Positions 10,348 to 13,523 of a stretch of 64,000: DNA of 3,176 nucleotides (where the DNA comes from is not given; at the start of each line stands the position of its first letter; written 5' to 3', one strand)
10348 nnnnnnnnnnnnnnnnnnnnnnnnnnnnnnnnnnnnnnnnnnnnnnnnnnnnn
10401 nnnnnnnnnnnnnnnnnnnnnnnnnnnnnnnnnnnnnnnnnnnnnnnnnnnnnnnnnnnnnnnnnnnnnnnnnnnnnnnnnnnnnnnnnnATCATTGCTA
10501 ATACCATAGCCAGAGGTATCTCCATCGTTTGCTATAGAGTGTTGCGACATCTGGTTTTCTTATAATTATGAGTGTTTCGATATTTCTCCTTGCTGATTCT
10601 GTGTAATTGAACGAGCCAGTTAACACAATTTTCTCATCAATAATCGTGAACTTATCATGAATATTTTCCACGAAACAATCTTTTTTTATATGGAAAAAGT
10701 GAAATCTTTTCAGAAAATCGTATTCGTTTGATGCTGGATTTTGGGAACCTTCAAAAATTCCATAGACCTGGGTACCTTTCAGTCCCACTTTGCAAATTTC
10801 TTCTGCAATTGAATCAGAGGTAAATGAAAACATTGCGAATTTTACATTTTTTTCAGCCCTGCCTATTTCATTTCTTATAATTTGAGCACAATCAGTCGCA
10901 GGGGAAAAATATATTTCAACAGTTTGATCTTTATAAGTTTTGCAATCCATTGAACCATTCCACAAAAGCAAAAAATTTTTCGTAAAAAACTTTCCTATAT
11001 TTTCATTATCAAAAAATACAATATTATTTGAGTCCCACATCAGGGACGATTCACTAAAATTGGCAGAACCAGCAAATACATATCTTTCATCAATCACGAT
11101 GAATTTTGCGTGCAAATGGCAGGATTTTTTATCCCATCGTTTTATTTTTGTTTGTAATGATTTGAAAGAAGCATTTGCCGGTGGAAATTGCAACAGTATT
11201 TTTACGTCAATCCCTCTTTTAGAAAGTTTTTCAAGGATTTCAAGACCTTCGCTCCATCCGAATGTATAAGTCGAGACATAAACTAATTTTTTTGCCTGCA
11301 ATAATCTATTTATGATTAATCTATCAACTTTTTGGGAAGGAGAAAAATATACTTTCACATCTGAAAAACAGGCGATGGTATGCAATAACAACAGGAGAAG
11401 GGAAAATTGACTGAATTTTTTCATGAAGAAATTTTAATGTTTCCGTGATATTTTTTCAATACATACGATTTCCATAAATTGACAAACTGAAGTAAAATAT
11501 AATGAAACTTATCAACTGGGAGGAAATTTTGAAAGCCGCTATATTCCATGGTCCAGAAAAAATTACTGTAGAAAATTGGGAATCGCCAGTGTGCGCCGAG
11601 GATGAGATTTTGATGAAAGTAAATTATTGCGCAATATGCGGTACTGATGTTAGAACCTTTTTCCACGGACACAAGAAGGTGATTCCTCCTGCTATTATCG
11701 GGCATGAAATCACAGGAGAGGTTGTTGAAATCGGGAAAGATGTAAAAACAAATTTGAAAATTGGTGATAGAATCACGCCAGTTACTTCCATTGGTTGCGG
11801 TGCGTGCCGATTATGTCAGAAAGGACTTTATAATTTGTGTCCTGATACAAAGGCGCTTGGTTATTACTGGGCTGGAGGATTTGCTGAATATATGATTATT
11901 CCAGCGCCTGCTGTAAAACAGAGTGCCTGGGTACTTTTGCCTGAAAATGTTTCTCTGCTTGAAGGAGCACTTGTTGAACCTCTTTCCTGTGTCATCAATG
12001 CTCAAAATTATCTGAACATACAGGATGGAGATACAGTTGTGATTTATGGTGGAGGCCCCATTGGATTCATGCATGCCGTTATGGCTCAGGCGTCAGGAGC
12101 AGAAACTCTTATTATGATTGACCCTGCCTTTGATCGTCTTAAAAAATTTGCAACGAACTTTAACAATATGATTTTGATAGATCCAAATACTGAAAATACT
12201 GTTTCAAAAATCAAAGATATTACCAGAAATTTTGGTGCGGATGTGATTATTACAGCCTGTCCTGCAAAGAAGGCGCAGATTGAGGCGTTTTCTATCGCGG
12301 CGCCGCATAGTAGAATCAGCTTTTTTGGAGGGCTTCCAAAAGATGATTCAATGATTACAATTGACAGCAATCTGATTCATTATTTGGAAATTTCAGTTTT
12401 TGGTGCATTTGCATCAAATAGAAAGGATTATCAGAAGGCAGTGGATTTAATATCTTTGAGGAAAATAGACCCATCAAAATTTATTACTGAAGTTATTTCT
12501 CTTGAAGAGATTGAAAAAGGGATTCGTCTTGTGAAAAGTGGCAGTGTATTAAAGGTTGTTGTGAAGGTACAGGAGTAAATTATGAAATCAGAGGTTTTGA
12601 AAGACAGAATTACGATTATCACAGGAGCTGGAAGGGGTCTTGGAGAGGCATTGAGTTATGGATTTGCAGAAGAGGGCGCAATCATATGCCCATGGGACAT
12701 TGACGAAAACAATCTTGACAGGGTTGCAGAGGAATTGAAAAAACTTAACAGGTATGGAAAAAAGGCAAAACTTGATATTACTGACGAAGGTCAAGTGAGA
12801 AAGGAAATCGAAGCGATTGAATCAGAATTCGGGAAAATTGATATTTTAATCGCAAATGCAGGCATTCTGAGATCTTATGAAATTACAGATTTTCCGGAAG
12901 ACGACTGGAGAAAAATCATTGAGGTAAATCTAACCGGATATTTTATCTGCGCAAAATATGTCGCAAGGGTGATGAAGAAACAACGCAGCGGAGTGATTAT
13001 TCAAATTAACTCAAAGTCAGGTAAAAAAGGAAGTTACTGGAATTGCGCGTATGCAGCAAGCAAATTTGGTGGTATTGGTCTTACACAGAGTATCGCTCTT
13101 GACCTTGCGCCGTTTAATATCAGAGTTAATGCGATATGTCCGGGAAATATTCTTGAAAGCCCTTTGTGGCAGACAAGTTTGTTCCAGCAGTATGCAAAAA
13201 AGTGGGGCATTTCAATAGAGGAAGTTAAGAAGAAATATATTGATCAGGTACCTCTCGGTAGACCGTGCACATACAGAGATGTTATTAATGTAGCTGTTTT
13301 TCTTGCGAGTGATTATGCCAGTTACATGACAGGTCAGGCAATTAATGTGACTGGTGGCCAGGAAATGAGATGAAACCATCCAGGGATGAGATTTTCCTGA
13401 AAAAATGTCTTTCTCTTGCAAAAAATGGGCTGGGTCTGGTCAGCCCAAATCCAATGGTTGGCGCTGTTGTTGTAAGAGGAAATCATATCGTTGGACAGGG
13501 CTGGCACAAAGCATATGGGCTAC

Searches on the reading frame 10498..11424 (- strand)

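Call 38: search_protein_families(library=pfam, proteins=[window:10498-11424:-], max_evalue=0.0001)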
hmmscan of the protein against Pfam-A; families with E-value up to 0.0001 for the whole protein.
window:10498-11424:- (308 aa): 3 families
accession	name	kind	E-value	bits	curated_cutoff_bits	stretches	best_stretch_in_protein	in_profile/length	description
PF13091.12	PLDc_2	-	1.6e-37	128.7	27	2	184-305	2-132/132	PLD-like domain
PF07894.18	SACK1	-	1.4e-12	48.2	21.4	0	250-305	214-269/274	Scaffolding anchor of CK1 domain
PF00614.28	PLDc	-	1.9e-12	47.1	21.9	1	104-125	5-26/28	Phospholipase D Active site motif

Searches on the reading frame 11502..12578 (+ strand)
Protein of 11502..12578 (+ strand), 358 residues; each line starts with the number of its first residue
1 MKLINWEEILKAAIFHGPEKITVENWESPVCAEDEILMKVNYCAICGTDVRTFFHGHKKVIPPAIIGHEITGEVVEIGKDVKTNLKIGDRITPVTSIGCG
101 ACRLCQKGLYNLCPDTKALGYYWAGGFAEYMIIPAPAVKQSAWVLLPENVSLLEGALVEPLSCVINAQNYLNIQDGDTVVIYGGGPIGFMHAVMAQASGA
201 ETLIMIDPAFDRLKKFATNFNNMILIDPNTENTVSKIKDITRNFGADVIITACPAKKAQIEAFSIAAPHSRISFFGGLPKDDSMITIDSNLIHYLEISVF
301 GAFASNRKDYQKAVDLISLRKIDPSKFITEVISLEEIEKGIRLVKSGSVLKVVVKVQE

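Call 38: search_protein_families(library=pfam, proteins=[window:11502-12578:+], max_evalue=0.0001)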
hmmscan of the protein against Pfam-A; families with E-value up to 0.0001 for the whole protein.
window:11502-12578:+ (358 aa): 3 families
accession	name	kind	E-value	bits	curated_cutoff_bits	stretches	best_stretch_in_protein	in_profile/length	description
PF08240.17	ADH_N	-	1.3e-26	93.3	23.5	1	33-136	2-97/104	Alcohol dehydrogenase GroES-like domain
PF00107.32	ADH_zinc_N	-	1.6e-14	54.4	31.8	1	186-317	1-127/129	Zinc-binding dehydrogenase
PF16912.11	Glu_dehyd_C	-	7e-07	29.4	34.9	1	155-354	4-209/211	Glucose dehydrogenase C-terminus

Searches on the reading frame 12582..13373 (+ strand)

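Call 38: search_protein_families(library=pfam, proteins=[window:12582-13373:+], max_evalue=0.0001)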
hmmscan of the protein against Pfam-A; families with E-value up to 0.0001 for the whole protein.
window:12582-13373:+ (263 aa): 3 families
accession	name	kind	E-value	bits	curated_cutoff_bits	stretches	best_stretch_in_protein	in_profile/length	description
PF00106.31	adh_short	-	2.4e-54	184.3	26.6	1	10-196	2-187/195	short chain dehydrogenase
PF13561.12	adh_short_C2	-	1.2e-51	176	27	1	15-259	1-234/236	Enoyl-(Acyl carrier protein) reductase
PF08659.16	KR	-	2.5e-08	34.5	22.6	1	12-160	4-152/180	KR domain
